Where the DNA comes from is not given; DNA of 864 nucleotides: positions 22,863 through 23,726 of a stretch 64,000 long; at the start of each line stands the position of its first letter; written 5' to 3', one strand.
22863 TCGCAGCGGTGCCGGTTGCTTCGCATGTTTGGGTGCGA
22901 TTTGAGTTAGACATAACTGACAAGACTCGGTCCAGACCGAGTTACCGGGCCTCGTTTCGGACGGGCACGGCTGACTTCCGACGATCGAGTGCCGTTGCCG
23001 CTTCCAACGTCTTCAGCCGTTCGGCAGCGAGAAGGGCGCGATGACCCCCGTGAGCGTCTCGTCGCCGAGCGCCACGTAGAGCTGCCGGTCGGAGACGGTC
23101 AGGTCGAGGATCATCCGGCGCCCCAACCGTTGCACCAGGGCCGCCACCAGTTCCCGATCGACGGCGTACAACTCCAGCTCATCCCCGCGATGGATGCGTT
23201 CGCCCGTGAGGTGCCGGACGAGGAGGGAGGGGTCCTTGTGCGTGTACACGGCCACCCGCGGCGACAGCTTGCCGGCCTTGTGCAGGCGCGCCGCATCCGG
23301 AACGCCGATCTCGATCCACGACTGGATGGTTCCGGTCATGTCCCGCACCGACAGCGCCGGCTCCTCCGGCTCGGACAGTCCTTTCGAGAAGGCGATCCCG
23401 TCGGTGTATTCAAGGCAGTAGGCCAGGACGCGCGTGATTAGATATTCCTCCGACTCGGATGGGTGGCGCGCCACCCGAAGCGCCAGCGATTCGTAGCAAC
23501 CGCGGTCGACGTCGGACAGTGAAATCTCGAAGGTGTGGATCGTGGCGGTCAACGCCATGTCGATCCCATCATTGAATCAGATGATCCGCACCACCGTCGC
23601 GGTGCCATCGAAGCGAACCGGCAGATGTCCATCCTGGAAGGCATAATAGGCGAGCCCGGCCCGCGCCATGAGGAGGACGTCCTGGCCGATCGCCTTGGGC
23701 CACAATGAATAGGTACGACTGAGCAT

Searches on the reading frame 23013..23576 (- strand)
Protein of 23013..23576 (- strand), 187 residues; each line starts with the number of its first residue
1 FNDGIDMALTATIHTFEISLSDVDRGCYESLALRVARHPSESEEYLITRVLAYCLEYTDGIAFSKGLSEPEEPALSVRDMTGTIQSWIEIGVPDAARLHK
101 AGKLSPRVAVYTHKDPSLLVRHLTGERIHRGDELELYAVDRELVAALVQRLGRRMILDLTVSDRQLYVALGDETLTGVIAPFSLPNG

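Call 48: search_protein_families(library=pfam, proteins=[window:23013-23576:-], max_evalue=0.00001)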
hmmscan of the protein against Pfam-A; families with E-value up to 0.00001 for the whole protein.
window:23013-23576:- (187 aa): 1 family
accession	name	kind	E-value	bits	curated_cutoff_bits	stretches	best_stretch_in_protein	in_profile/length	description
PF07152.18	YaeQ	-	8.4e-56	188.8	25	1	7-175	1-169/173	YaeQ protein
